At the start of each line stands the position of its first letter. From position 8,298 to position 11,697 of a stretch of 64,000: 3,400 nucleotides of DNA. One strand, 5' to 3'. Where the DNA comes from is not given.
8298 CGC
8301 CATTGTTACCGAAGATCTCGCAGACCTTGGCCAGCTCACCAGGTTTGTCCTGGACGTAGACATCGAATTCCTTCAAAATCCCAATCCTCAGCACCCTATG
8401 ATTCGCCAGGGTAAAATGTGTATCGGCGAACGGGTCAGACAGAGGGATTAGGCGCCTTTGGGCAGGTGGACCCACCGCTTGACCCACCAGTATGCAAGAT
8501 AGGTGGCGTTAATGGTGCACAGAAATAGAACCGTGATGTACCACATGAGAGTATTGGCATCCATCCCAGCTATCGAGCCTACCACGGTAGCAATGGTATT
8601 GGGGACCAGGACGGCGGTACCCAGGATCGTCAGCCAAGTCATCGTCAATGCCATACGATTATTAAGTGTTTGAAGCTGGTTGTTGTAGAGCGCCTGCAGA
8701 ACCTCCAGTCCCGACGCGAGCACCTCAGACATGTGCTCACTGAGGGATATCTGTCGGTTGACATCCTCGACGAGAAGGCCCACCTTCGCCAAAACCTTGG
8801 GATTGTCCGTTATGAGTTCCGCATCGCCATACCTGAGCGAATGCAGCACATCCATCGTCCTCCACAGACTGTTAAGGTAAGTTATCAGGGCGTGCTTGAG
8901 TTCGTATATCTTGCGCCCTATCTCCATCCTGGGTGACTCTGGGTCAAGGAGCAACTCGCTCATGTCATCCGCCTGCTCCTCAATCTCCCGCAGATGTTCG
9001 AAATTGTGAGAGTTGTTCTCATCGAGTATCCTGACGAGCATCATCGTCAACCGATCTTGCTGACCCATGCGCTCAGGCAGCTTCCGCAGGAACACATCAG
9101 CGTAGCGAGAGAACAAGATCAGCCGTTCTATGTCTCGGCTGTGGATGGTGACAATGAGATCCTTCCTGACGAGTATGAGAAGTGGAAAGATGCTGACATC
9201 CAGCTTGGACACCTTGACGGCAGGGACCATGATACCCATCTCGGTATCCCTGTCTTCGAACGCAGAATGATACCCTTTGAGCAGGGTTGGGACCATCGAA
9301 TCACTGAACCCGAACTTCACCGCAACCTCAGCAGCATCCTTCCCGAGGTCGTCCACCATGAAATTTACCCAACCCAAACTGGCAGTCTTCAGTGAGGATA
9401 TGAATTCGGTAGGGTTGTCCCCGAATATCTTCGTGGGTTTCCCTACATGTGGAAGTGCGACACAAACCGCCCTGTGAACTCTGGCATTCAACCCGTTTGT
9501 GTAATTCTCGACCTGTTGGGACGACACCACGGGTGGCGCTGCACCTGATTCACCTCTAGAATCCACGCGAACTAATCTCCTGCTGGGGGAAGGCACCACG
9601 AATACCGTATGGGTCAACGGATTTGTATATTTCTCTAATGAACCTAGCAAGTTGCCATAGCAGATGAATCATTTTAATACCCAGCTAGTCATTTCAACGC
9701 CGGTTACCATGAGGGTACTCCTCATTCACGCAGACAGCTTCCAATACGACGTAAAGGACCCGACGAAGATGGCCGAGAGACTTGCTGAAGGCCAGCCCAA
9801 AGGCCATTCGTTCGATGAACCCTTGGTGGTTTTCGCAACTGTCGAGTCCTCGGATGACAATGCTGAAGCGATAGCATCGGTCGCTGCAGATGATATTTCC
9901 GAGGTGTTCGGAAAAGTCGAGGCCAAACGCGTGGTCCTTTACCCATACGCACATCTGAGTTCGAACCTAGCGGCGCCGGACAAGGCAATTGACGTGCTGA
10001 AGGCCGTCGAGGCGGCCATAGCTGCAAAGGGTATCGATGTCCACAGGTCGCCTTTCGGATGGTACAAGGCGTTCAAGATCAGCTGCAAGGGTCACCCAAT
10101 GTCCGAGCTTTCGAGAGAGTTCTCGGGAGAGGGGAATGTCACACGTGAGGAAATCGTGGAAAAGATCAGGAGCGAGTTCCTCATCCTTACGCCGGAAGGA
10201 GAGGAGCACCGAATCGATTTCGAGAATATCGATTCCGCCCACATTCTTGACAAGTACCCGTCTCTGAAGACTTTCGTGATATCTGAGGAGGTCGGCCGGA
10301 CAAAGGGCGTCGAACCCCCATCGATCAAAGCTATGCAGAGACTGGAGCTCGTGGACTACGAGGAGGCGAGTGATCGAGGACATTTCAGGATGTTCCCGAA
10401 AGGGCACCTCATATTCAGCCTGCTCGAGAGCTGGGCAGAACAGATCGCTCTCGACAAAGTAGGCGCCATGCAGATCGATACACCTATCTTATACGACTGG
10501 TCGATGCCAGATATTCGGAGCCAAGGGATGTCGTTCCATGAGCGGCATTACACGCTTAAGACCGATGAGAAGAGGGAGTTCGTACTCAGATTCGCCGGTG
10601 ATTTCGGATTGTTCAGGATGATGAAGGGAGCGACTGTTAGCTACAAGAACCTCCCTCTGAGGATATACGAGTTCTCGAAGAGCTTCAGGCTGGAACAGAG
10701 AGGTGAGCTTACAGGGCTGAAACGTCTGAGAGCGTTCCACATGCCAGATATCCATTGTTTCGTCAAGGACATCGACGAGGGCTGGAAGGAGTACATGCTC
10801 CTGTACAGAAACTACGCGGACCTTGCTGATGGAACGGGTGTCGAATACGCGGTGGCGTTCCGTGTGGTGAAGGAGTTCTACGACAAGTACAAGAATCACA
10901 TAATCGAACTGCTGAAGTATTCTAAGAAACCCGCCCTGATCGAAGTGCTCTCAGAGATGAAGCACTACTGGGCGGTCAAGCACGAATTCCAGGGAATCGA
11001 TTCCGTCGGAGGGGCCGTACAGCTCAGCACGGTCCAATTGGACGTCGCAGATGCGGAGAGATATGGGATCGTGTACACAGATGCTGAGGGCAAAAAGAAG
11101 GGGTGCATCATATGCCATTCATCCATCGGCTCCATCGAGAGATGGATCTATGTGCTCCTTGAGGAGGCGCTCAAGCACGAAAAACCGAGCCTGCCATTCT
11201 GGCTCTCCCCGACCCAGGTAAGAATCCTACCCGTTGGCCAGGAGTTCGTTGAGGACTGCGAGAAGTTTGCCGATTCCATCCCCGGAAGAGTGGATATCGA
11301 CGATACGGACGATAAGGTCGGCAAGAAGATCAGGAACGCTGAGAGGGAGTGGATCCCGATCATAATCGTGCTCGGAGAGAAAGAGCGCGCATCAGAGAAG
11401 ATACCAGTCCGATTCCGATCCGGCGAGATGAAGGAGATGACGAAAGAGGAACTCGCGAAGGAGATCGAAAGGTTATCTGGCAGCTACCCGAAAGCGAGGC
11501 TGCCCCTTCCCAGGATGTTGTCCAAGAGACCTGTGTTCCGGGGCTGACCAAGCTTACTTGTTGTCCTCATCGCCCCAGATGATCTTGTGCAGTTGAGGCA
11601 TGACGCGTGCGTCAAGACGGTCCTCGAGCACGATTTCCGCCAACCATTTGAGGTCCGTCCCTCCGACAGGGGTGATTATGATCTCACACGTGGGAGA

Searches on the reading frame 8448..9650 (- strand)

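Call 64: search_protein_families(library=pfam, proteins=[window:8448-9650:-], max_evalue=0.00001)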
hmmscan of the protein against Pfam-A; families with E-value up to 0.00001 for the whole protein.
window:8448-9650:- (400 aa): 1 family
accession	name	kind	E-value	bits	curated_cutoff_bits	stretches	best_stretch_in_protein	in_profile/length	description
PF01544.23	CorA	-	1.2e-25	90.8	27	1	92-392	4-292/292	CorA-like Mg2+ transporter protein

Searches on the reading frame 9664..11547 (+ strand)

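Call 64: search_protein_families(library=pfam, proteins=[window:9664-11547:+], max_evalue=0.00001)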
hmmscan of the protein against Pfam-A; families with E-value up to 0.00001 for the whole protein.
window:9664-11547:+ (627 aa): 3 families
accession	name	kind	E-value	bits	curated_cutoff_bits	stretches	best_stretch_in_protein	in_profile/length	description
PF08915.16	tRNA-Thr_ED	-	3.7e-48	163.5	30.2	1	16-152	1-136/137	Archaea-specific editing domain of threonyl-tRNA synthetase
PF00587.30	tRNA-synt_2b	-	1.2e-20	74.7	29.3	1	296-501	1-178/179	tRNA synthetase class II core domain (G, H, P, S and T)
PF03129.25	HGTP_anticodon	-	2.9e-15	56.6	21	1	518-603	1-93/94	Anticodon binding domain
